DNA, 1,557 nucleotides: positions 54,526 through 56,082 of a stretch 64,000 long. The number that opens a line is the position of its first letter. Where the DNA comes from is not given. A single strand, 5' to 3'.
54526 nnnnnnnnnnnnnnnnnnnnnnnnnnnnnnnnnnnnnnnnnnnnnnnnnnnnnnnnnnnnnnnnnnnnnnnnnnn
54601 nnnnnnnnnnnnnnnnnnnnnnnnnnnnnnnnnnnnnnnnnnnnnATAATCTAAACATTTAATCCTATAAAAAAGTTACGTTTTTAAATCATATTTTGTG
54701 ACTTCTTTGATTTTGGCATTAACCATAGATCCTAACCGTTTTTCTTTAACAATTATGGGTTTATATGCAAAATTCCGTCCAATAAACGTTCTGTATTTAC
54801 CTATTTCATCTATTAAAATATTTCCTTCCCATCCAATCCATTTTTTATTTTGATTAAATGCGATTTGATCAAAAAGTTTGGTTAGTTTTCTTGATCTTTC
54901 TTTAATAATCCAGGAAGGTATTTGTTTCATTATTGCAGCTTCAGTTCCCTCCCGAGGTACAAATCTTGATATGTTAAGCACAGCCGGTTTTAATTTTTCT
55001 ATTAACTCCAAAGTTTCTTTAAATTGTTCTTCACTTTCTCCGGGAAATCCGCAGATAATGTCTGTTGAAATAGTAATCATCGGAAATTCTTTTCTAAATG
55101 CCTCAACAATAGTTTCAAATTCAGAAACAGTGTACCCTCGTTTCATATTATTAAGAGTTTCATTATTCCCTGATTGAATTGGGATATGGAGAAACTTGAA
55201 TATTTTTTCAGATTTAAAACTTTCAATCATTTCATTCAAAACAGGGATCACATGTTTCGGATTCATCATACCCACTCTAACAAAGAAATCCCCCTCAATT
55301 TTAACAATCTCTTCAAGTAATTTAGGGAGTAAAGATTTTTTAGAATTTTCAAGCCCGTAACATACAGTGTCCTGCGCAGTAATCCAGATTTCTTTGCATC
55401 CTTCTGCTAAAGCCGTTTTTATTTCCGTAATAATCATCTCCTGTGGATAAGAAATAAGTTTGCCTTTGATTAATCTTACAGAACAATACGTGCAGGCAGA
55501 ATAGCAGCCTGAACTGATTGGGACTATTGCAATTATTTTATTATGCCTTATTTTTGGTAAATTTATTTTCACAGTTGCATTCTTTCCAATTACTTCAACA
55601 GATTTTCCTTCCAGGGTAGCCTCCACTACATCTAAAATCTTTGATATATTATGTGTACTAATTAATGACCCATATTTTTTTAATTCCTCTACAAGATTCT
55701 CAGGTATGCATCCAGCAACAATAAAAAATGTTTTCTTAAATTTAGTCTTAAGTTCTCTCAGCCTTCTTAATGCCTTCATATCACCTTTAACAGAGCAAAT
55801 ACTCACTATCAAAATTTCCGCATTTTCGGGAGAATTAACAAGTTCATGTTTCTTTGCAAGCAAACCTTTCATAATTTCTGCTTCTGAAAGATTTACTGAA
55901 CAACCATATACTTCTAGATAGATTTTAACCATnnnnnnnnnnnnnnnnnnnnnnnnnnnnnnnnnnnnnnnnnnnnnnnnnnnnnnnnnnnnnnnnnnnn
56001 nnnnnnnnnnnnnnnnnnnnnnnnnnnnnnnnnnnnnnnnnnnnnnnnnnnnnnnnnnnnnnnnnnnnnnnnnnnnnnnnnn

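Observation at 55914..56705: ThiI appears split: THUMP protein with an ablated PP-loop here, THUMP-less PP-loop enzyme 17 kb away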

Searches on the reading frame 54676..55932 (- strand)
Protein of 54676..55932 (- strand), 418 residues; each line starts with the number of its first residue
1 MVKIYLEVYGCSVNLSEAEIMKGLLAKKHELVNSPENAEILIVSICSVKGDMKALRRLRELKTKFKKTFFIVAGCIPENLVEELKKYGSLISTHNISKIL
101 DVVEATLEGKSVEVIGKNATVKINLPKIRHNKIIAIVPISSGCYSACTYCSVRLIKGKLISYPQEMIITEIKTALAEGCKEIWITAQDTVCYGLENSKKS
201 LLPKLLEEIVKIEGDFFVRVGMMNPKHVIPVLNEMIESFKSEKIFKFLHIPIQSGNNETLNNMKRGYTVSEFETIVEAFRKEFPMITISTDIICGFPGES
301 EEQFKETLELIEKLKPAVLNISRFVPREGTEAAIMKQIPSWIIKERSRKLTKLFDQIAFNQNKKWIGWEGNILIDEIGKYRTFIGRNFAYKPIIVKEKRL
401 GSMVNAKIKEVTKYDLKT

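Call 3: search_protein_families(library=pfam, proteins=[window:54676-55932:-], max_evalue=0.01)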
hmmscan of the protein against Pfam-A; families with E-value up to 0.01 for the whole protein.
window:54676-55932:- (418 aa): 3 families
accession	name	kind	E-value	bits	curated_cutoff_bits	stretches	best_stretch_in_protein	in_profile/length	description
PF04055.27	Radical_SAM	-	1.7e-22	80.8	29.5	1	138-311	2-166/166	Radical SAM superfamily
PF00919.26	UPF0004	-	1.4e-15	57.5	27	1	3-87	1-89/98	Uncharacterized protein family UPF0004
PF01938.26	TRAM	-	0.00031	21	21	0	371-416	9-56/61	TRAM domain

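Call 4: search_protein_families(library=ncbifam, proteins=[window:54676-55932:-], max_evalue=0.01)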
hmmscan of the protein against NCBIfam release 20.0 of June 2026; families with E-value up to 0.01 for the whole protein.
window:54676-55932:- (418 aa): 35 families (the best 25 are shown)
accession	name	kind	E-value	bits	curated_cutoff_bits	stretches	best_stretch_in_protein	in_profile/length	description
TIGR01578.1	MiaB-like-B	hypoth_equivalog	2.5e-125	418.6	314.7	1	3-406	1-404/421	tRNA (N(6)-L-threonylcarbamoyladenosine(37)-C(2))-methylthiotransferase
TIGR00089.1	TIGR00089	subfamily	5.2e-111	371.5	251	1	3-417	1-428/429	MiaB/RimO family radical SAM methylthiotransferase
TIGR01579.1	MiaB-like-C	equivalog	1.9e-72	244.8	357.05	1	7-403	2-411/416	tRNA (N(6)-L-threonylcarbamoyladenosine(37)-C(2))-methylthiotransferase MtaB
TIGR01574.1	miaB-methiolase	equivalog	3.4e-68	230.7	355.3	1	3-416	1-432/437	tRNA (N6-isopentenyl adenosine(37)-C2)-methylthiotransferase MiaB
TIGR01125.1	TIGR01125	equivalog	1.6e-67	228.5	356.95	1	3-416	1-430/432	30S ribosomal protein S12 methylthiotransferase RimO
NF010916.0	PRK14336.1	equivalog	6.8e-44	150.3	606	1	1-417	1-409/418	tRNA (N6-isopentenyl adenosine(37)-C2)-methylthiotransferase MiaB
TIGR04013.1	B12_SAM_MJ_1487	hypoth_equivalog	4.4e-25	88.3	251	1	25-354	31-373/382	TIGR04013 family B12-binding domain/radical SAM domain-containing protein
TIGR04014.1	B12_SAM_MJ_0865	equivalog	1.7e-18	66.7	360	1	141-331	167-353/434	methyl-coenzyme M reductase glutamine C-methyltransferase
TIGR04479.1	bcpD_PhpK_rSAM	subfamily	3.1e-12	45.6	600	1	128-320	233-415/504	PhpK family radical SAM P-methyltransferase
TIGR03994.1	rSAM_HemZ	equivalog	9.9e-11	41.4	321.4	1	236-324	190-276/401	coproporphyrinogen dehydrogenase HemZ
NF038361.1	rSAM_Sden_1168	equivalog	1.6e-09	36.9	575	1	127-321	276-458/560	Sden_1168 family B12-binding radical SAM P-methyltransferase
TIGR04072.2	rSAM_ladder_B12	equivalog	3.6e-09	35.8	360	1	136-319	182-354/443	lipid biosynthesis B12-binding/radical SAM protein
TIGR03471.1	HpnJ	equivalog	8.3e-09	34.8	577.6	1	139-358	202-409/472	hopanoid biosynthesis associated radical SAM protein HpnJ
TIGR01212.1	TIGR01212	equivalog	2.9e-08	33.2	180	1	234-325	127-216/302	tRNA modification radical SAM protein MnmL/YtqA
NF040542.1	rSAM_RCCLKC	equivalog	8.1e-08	31.8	450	1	128-281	174-319/423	arsinothricin biosynthesis radical SAM protein ArsL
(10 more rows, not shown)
